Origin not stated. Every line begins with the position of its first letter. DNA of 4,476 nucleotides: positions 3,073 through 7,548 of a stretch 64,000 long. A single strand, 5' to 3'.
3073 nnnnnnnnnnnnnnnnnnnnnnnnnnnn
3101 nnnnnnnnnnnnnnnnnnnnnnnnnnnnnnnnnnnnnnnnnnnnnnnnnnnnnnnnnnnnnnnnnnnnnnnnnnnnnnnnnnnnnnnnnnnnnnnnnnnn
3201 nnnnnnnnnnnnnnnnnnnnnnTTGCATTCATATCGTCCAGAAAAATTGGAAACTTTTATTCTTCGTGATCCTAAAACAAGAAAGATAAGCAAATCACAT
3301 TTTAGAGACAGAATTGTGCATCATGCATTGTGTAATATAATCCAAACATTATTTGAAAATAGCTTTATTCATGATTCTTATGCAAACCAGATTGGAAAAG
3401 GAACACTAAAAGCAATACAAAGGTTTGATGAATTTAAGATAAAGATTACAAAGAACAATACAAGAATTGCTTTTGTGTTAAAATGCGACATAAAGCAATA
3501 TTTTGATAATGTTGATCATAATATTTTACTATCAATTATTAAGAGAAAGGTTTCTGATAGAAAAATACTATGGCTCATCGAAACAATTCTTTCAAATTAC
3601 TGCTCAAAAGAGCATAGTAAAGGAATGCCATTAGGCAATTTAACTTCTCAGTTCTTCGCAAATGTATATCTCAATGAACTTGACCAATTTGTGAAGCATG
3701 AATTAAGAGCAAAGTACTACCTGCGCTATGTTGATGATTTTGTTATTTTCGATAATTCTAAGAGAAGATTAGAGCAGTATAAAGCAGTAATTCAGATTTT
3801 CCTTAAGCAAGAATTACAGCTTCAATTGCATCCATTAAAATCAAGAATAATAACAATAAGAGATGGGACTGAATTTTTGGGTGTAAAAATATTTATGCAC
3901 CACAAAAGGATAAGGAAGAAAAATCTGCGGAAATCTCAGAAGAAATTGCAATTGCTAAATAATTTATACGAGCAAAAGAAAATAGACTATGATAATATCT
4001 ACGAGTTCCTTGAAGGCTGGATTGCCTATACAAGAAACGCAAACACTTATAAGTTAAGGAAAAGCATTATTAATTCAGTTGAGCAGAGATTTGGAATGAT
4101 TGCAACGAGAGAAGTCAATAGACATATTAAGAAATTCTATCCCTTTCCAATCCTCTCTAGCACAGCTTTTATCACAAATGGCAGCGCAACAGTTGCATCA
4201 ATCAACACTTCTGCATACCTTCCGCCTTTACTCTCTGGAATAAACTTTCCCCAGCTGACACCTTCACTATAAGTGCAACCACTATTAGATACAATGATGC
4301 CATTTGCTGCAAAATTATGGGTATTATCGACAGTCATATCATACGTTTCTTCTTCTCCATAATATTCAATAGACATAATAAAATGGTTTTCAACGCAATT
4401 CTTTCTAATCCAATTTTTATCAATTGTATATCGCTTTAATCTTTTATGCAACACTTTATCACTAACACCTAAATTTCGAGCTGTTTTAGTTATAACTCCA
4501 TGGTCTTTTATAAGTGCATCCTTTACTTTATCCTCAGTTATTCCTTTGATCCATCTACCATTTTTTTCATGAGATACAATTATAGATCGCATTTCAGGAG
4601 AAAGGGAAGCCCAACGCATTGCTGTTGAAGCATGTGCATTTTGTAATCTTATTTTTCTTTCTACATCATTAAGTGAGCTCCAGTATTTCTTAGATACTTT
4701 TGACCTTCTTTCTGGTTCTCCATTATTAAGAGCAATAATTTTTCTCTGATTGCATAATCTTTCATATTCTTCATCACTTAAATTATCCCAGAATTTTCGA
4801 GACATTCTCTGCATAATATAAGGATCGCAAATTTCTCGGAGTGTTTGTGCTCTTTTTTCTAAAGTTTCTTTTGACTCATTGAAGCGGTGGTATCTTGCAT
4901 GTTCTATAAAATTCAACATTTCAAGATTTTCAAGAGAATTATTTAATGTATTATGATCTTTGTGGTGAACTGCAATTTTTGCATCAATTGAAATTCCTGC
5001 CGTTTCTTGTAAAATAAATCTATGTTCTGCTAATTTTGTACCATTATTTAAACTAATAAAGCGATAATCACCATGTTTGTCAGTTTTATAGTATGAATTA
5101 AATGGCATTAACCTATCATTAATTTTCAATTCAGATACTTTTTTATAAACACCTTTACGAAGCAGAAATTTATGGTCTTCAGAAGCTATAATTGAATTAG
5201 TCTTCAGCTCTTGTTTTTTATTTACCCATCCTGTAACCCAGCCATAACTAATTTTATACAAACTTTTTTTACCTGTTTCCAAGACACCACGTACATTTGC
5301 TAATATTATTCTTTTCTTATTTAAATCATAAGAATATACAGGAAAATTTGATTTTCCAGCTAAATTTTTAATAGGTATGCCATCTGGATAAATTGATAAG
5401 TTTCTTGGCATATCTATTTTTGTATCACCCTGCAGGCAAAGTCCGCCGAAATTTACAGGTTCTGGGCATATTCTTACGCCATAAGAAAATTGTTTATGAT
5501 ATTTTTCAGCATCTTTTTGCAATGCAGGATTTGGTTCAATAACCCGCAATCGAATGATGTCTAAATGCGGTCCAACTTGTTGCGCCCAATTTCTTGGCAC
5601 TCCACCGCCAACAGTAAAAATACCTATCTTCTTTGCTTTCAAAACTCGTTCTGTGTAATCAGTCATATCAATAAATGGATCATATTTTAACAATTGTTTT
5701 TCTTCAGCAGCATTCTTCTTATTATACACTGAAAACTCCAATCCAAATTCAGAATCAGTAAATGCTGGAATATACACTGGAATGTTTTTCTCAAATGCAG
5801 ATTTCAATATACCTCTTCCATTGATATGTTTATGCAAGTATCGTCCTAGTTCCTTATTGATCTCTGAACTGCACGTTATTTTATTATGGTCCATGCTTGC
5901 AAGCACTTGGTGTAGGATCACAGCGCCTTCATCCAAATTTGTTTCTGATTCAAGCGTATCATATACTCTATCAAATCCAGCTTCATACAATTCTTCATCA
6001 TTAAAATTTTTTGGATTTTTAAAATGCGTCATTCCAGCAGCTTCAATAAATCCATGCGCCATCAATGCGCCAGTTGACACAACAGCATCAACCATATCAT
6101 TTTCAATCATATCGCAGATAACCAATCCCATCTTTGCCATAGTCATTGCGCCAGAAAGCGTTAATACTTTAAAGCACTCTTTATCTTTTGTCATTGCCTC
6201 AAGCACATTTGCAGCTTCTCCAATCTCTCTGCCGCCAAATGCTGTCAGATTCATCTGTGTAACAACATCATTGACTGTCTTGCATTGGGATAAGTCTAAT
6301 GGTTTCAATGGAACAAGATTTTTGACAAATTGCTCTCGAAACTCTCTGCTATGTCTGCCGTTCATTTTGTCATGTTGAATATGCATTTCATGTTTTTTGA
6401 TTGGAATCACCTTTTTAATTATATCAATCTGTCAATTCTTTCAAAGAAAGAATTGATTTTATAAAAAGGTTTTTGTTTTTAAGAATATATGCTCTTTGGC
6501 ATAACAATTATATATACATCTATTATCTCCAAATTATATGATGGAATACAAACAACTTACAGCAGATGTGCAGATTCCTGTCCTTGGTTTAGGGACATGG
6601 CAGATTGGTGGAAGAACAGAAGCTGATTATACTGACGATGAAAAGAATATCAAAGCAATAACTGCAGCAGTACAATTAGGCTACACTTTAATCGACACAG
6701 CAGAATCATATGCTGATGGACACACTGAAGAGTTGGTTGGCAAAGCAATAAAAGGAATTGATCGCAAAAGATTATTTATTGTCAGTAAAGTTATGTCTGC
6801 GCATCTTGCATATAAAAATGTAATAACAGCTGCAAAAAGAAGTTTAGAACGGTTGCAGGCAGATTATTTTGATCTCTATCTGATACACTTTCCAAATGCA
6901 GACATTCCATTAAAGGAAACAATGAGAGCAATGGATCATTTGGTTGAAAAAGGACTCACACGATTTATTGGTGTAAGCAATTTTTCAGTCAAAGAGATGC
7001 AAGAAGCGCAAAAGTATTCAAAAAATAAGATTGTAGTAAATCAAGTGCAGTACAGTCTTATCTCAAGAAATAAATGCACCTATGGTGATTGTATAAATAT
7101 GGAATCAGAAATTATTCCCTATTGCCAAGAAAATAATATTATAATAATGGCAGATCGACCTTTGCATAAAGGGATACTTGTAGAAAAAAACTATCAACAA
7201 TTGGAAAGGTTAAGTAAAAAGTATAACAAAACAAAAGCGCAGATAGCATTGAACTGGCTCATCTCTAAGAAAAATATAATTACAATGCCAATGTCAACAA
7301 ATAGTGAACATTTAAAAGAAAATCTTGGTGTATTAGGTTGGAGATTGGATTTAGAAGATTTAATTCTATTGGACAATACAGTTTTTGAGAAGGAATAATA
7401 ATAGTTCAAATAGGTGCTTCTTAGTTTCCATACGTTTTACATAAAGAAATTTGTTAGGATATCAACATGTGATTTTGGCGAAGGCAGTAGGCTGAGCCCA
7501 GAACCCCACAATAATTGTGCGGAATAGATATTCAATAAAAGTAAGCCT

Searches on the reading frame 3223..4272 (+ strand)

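Call 49: search_protein_families(library=pfam, proteins=[window:3223-4272:+], max_evalue=0.00001)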
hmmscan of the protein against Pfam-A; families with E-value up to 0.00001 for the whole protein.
window:3223-4272:+ (349 aa): 1 family
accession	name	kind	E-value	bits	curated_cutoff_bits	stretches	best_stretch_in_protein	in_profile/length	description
PF00078.32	RVT_1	-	1.9e-22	80.4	29.6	1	18-223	8-205/205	Reverse transcriptase (RNA-dependent DNA polymerase)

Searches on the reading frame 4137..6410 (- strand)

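Call 49: search_protein_families(library=pfam, proteins=[window:4137-6410:-], max_evalue=0.00001)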
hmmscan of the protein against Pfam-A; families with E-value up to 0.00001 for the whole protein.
window:4137-6410:- (757 aa): 3 families
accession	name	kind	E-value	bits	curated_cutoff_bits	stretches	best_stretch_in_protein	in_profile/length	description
PF01916.23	DS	-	5.5e-70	236.3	27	2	49-324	2-250/288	Deoxyhypusine synthase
PF14890.11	Intein_splicing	-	2.6e-14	53.7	35.8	1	346-709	11-155/155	Intein splicing domain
PF13392.12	HNH_3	-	1.7e-06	28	24.8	1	463-500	4-40/46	HNH endonuclease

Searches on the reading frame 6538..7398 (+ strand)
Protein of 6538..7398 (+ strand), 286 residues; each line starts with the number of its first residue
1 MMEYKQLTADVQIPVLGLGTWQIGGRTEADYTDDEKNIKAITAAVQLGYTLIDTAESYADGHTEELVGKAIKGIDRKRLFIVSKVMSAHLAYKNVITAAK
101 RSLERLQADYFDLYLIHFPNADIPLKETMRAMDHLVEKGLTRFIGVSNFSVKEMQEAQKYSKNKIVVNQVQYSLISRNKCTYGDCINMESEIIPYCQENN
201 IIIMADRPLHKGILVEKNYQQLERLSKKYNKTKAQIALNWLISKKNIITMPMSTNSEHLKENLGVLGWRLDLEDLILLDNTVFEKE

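Call 49: search_protein_families(library=pfam, proteins=[window:6538-7398:+], max_evalue=0.00001)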
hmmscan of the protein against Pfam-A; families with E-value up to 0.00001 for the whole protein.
window:6538-7398:+ (286 aa): 1 family
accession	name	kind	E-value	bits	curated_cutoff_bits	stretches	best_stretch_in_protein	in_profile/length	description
PF00248.27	Aldo_ket_red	-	4e-65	220.2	24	1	16-279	2-287/291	Aldo/keto reductase family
